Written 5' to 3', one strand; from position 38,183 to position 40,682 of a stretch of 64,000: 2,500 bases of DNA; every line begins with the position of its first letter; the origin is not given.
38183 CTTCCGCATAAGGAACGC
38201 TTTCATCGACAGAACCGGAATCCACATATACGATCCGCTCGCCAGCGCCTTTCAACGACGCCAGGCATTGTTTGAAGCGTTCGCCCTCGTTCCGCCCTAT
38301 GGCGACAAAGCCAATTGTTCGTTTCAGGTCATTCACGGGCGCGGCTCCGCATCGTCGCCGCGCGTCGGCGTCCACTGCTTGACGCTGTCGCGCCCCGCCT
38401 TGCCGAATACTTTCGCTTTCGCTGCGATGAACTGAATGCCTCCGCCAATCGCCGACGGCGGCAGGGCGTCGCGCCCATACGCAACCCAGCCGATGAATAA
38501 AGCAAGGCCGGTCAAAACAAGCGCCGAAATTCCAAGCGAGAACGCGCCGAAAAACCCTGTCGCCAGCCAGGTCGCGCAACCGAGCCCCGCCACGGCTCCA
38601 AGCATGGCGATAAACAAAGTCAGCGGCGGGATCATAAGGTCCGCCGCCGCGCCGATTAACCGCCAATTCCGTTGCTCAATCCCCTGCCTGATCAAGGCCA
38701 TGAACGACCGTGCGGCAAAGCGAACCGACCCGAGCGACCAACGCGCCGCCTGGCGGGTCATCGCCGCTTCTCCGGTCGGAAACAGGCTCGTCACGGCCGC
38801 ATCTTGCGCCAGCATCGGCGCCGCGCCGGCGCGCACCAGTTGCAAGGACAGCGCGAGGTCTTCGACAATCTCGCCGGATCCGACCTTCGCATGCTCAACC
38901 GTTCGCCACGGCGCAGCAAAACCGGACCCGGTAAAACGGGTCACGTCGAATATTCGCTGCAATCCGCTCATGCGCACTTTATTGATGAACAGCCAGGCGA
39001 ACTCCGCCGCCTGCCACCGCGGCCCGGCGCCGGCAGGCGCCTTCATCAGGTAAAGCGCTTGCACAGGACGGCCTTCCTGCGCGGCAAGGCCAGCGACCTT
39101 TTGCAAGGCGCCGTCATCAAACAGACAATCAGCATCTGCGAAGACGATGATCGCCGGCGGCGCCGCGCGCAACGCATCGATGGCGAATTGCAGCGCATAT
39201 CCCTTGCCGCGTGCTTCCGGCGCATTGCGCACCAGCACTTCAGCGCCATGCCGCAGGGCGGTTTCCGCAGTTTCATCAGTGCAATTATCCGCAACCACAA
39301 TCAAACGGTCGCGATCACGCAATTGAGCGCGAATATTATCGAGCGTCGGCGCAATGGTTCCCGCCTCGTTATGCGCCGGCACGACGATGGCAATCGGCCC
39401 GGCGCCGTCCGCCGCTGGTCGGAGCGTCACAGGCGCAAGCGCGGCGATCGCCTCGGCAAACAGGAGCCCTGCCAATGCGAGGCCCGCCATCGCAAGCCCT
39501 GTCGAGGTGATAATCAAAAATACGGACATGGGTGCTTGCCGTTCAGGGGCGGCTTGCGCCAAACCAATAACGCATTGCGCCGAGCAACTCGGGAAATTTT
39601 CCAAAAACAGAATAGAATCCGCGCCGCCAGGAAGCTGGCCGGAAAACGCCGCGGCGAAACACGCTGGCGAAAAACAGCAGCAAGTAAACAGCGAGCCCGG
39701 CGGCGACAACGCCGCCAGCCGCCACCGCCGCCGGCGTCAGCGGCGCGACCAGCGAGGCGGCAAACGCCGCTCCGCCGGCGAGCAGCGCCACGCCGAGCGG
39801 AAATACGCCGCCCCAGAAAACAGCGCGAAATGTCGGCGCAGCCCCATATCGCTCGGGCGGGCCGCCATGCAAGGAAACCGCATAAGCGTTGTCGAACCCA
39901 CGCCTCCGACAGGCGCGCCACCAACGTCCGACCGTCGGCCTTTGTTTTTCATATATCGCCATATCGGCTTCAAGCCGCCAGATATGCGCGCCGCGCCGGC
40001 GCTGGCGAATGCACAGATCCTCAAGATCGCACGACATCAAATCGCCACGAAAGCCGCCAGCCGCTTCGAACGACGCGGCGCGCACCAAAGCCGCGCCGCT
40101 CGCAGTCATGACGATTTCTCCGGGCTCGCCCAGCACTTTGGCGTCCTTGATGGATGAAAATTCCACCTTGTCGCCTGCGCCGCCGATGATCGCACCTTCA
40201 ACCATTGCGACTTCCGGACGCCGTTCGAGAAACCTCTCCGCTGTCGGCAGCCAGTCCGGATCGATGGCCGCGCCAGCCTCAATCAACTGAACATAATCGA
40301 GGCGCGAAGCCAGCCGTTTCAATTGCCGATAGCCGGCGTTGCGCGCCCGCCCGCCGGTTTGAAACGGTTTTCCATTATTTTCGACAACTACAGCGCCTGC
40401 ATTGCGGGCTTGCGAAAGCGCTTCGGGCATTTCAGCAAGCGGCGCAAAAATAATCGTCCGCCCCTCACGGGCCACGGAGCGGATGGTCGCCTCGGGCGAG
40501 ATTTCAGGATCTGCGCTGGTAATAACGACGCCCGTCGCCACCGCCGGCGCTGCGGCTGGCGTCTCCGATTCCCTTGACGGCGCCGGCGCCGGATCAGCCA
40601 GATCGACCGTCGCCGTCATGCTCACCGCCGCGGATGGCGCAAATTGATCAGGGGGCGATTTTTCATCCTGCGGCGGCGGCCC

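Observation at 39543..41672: ExeA-type ATPase fused to an apparently inactive copy of the neighbouring glycosyltransferase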

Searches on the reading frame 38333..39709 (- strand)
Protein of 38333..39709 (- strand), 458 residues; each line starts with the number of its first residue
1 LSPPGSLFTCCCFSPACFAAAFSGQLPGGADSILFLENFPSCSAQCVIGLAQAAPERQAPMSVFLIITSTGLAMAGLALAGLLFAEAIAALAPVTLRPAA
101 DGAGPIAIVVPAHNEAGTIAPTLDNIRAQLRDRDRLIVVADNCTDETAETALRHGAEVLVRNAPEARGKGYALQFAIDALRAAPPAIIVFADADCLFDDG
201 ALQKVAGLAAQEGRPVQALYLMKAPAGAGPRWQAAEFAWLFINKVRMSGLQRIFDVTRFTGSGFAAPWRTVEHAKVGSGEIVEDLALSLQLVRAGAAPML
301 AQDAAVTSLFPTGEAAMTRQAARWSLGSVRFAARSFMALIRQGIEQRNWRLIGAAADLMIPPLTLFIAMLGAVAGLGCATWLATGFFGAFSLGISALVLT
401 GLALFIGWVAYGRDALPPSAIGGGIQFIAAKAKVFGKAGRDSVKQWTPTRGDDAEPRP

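Call 4: search_protein_families(library=pfam, proteins=[window:38333-39709:-], max_evalue=0.01)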
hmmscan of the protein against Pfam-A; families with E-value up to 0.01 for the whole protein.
window:38333-39709:- (458 aa): 4 families
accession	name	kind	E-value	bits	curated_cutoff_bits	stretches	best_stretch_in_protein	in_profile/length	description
PF13641.12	Glyco_tranf_2_3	-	1e-23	85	27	1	106-326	3-229/230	Glycosyltransferase like family 2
PF00535.33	Glycos_transf_2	-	1e-18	68.2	23.3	1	108-236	2-130/168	Glycosyl transferase family 2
PF13632.12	Glyco_trans_2_3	-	5e-10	39.9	27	1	187-386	1-193/198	Glycosyl transferase family group 2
PF13704.12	Glyco_tranf_2_4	-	0.0062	17.4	27.5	0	114-194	2-81/98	Glycosyl transferase family 2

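Call 6: search_protein_families(library=ncbifam, proteins=[window:38333-39709:-], max_evalue=0.001)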
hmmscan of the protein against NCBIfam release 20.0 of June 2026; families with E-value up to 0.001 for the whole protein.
window:38333-39709:- (458 aa): 13 families
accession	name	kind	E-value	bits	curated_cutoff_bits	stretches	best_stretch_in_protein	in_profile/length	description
NF041865.1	EpsU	equivalog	7.1e-39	133.9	700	1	90-411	25-350/394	exopolysaccharide biosynthesis GT2 family glycosyltransferase EpsU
NF010496.0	PRK13915.1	equivalog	1.9e-12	46.9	262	1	105-195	32-127/307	glucosyl-3-phosphoglycerate synthase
TIGR03937.1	PgaC_IcaA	equivalog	1.1e-10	41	422.3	1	96-350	37-291/407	poly-beta-1,6-N-acetyl-D-glucosamine synthase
TIGR04283.1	glyco_like_mftF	equivalog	1.9e-10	40.7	182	1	106-217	1-105/221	TIGR04283 family arsenosugar biosynthesis glycosyltransferase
TIGR04182.1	glyco_TIGR04182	equivalog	1.3e-08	34.6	325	1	106-198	2-86/293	S-layer glycoprotein N-glycosyltransferase AglJ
NF058614.1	PPMAGASynPpgS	equivalog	1.6e-08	34.2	370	1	107-194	3-86/226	polyprenyl-phospho-N-acetylgalactosaminyl synthase PpgS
TIGR03965.1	mycofact_glyco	equivalog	2.8e-07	29.8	280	1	84-208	53-178/467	mycofactocin biosynthesis glycosyltransferase MftF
TIGR03469.1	HpnB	hypoth_equivalog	8.4e-07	28.3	379.25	1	101-217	41-168/386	hopene-associated glycosyltransferase HpnB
NF053846.1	glyco_with_XrtP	equivalog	1e-06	27.7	520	1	108-210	45-159/440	XrtP-associated glycosyltransferase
NF041391.1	DPhHxTase_Halo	equivalog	2e-06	27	375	1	112-197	3-81/213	dolichyl-phosphate hexose transferase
NF011307.0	PRK14716.1-5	equivalog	0.0006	18.8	431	0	96-145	54-103/464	glycosyl transferase family protein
NF041875.1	EPS_EpsD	equivalog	0.00087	18.8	370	0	107-241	2-137/325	exopolysaccharide biosynthesis glycosyltransferase EpsD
NF045692.1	OglycostaseCruG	equivalog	0.00092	18.2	600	0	97-151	34-88/386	2'-O-glycosyltransferase CruG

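Call 78: search_protein_families(library=pfam, proteins=[window:38333-39529:-], max_evalue=10)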
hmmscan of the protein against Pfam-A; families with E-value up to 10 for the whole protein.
window:38333-39529:- (398 aa): 7 families
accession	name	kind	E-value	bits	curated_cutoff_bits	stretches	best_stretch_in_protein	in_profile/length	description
PF13641.12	Glyco_tranf_2_3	-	7.1e-24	85.5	27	1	46-266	3-229/230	Glycosyltransferase like family 2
PF00535.33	Glycos_transf_2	-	7.8e-19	68.6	23.3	1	48-176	2-130/168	Glycosyl transferase family 2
PF13632.12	Glyco_trans_2_3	-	3.7e-10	40.4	27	1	127-326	1-193/198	Glycosyl transferase family group 2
PF13704.12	Glyco_tranf_2_4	-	0.0051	17.7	27.5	1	54-134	2-81/98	Glycosyl transferase family 2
PF13506.12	Glyco_transf_21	-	0.018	15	21.7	1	117-265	23-173/174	Glycosyl transferase family 21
PF10111.15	Glyco_tranf_2_2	-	0.05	13.5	27.3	1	48-149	2-106/276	Glycosyltransferase like family 2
PF00487.30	FA_desaturase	-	1.2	9.3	29.7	1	257-335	91-178/253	Fatty acid desaturase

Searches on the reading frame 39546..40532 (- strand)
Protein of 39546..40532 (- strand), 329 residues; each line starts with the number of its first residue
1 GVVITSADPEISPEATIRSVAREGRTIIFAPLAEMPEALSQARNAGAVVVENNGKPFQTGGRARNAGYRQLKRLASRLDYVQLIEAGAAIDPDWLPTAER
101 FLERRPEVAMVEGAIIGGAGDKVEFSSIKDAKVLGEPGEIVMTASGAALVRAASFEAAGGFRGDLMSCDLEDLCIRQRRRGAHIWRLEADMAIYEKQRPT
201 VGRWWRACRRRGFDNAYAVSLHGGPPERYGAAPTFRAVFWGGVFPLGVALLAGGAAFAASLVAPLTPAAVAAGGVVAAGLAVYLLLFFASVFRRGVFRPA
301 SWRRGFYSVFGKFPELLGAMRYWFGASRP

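Call 47: search_protein_representatives(protein=window:39546-40532:-)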
Query: 329 residues. Proteins with E-value up to 0.001 (for the whole library): 1046; up to 1e-10: 606; up to 1e-30: 36. The best 150 are listed.
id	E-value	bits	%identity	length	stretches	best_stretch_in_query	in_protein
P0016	2.5e-108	378.7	54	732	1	1-329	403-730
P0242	8.0e-73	262.0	48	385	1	1-329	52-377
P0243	4.4e-68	246.4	50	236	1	102-329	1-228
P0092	4.6e-66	239.8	45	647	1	2-328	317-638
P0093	5.3e-66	239.6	43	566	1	14-326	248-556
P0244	7.0e-66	239.2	43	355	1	1-326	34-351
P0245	8.1e-63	229.1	39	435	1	1-324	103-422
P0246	3.4e-61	223.8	37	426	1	1-324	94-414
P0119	3.6e-59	217.1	45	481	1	37-327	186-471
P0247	1.3e-58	215.3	40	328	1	11-326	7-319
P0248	5.1e-58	213.3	40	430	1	3-329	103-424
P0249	4.9e-55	203.5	36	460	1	1-325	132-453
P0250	7.0e-54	199.7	39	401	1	23-326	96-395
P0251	9.3e-53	196.0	47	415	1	11-326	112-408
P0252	1.1e-51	192.5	41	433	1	12-328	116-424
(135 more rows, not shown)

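Call 78: search_protein_families(library=pfam, proteins=[window:39546-40532:-], max_evalue=10)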
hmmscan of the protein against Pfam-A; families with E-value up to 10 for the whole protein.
window:39546-40532:- (329 aa): 0 families
